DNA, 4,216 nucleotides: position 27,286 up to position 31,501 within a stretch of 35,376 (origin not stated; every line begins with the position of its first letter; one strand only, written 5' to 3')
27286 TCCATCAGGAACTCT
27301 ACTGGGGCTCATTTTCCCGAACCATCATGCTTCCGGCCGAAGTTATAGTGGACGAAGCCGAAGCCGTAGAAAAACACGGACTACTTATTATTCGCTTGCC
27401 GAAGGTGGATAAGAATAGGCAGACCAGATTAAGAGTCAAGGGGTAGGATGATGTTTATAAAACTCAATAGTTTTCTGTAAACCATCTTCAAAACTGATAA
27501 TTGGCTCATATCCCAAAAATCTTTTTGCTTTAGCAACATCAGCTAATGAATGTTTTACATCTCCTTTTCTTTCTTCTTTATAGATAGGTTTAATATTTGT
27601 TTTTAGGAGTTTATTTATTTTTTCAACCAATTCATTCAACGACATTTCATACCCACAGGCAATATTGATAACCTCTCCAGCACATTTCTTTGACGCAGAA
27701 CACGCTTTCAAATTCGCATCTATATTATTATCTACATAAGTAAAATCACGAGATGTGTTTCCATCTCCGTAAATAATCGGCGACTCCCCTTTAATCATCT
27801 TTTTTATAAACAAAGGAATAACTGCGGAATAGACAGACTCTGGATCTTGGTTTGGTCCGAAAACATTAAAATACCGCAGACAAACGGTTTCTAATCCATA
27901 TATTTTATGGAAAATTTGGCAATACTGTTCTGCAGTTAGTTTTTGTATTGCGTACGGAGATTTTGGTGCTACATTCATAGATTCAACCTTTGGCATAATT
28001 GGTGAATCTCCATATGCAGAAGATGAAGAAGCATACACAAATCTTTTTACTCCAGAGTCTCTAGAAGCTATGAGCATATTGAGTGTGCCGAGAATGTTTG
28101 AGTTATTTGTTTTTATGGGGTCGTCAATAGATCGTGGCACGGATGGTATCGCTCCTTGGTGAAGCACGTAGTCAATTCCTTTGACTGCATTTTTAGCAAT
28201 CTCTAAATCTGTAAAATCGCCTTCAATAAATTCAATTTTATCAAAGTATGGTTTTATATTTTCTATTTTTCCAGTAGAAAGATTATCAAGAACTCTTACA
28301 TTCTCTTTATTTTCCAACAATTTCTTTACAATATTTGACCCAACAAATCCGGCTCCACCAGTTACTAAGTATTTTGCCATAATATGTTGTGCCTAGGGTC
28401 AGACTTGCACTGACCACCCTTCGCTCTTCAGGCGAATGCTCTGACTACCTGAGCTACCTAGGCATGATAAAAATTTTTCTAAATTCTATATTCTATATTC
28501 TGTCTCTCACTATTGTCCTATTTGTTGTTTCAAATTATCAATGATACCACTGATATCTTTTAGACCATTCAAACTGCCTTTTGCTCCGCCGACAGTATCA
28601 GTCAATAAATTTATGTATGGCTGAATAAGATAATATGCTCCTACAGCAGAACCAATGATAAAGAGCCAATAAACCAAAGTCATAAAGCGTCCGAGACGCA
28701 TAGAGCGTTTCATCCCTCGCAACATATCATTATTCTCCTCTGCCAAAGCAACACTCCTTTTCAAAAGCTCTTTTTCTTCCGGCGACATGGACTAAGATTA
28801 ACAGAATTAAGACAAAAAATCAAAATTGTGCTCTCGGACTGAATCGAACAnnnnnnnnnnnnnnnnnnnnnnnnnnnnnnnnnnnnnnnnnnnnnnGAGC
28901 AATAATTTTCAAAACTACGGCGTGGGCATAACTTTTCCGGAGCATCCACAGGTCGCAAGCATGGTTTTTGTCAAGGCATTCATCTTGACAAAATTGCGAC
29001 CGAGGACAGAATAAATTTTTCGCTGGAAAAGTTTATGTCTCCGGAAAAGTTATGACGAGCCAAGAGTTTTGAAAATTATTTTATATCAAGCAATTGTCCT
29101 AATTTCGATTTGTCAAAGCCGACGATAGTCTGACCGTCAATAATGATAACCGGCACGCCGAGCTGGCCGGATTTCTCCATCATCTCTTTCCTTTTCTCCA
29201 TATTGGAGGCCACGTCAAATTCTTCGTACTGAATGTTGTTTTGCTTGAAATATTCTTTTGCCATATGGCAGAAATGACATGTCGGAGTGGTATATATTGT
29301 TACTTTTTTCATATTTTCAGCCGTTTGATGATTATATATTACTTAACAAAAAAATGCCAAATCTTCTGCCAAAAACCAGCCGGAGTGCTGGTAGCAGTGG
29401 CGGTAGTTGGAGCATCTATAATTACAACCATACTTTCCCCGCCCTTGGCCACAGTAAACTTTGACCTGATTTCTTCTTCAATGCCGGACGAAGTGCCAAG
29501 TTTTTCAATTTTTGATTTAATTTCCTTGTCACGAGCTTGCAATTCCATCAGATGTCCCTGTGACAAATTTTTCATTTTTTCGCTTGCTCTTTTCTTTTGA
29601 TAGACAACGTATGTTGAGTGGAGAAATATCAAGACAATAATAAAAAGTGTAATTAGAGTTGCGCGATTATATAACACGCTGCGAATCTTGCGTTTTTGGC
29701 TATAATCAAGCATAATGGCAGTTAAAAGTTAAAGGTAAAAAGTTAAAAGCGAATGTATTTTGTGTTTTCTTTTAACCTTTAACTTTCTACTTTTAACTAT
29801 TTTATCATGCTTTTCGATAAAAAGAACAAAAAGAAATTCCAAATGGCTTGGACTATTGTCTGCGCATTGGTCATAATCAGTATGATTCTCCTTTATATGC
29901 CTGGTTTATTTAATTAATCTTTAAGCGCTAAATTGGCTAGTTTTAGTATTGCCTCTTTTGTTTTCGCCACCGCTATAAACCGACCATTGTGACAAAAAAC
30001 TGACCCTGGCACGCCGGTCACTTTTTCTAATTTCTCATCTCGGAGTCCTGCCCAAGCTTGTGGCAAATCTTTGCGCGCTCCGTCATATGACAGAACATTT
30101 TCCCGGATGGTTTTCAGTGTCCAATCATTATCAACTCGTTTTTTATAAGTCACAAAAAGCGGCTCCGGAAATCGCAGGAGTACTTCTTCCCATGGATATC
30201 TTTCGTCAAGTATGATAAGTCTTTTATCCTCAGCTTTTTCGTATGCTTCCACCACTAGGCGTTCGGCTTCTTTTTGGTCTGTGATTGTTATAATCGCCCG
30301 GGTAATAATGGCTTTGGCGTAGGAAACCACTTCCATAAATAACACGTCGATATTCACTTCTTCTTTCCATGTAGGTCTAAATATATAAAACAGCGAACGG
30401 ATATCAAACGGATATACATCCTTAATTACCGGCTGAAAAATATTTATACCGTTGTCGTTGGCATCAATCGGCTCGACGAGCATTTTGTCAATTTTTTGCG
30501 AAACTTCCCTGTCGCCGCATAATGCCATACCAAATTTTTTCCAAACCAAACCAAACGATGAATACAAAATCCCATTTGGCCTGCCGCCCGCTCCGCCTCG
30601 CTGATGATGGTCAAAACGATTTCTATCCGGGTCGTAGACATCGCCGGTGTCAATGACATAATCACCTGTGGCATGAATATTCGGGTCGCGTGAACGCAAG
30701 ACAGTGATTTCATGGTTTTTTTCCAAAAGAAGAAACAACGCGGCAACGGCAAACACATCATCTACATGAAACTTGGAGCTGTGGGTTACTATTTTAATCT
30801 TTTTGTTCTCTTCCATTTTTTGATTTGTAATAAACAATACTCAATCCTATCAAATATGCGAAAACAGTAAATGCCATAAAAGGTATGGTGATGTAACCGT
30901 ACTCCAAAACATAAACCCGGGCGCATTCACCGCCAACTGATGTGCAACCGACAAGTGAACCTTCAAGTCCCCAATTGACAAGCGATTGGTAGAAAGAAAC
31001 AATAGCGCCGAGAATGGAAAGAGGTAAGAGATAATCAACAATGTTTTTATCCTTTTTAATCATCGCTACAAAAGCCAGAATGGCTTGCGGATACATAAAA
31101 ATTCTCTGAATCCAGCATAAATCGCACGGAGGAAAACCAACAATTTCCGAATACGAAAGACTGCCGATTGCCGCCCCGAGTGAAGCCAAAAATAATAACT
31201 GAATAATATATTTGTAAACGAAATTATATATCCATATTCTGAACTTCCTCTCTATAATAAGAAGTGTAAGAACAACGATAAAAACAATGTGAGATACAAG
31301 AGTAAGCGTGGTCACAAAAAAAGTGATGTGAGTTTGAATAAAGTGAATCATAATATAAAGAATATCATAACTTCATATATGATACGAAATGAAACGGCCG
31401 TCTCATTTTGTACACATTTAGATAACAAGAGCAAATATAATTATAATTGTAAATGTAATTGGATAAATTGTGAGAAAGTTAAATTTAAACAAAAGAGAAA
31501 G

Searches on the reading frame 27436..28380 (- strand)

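Call 87: search_protein_families(library=pfam, proteins=[window:27436-28380:-], max_evalue=0.01)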
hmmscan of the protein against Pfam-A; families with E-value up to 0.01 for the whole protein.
window:27436-28380:- (314 aa): 8 families
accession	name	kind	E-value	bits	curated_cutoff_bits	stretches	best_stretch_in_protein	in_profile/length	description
PF01370.27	Epimerase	-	3e-63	213.9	20.9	1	5-241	2-240/240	NAD dependent epimerase/dehydratase family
PF16363.11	GDP_Man_Dehyd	-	1.6e-57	195.9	27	1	5-304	1-332/332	GDP-mannose 4,6 dehydratase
PF01073.25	3Beta_HSD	-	1.8e-28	99.8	22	1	5-226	1-228/280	3-beta hydroxysteroid dehydrogenase/isomerase family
PF02719.21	Polysacc_synt_2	-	1.4e-18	67.6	20.2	1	5-264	2-252/293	Polysaccharide biosynthesis protein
PF13460.12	NAD_binding_10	-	4e-12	46.8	27.2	1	8-154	1-131/184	NAD(P)H-binding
PF07993.18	NAD_binding_4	-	6.6e-11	42.3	20.1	1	6-218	1-253/258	Male sterility protein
PF04321.23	RmlD_sub_bind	-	8.7e-06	25.4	27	1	4-175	3-153/287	RmlD substrate binding domain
PF05368.20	NmrA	-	1e-05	25.7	27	1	5-122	6-110/298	NmrA-like family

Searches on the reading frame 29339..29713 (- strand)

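Call 87: search_protein_families(library=pfam, proteins=[window:29339-29713:-], max_evalue=0.01)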
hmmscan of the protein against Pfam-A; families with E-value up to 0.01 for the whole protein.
window:29339-29713:- (124 aa): 1 family
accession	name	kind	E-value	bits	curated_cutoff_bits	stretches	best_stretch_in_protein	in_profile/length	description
PF04977.20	DivIC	-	1.5e-07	31.5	28.9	1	20-100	1-79/80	Septum formation initiator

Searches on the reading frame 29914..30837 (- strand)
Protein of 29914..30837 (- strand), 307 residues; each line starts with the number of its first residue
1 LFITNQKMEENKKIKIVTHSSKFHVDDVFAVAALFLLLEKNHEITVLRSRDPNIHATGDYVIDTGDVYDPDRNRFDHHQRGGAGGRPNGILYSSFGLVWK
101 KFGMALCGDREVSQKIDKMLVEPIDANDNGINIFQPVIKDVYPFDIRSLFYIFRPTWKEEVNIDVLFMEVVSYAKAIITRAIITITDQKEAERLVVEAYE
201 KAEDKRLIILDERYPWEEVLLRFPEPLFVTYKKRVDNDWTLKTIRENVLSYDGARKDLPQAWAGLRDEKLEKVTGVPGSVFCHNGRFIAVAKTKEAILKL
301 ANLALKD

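Call 87: search_protein_families(library=pfam, proteins=[window:29914-30837:-], max_evalue=0.01)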
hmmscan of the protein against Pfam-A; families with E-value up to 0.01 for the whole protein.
window:29914-30837:- (307 aa): 1 family
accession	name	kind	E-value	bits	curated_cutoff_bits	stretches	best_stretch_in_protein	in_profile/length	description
PF03690.18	MYG1_exonuc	-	5.1e-67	227.2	22.1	1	15-305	1-318/318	Uncharacterised protein family (UPF0160)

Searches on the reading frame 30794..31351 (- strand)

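Call 87: search_protein_families(library=pfam, proteins=[window:30794-31351:-], max_evalue=0.01)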
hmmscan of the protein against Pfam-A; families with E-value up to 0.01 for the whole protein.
window:30794-31351:- (185 aa): 1 family
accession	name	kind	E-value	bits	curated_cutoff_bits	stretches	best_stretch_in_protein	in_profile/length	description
PF02600.21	DsbB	-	6.4e-12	46.5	22.1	1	49-172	4-146/148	Disulfide bond formation protein DsbB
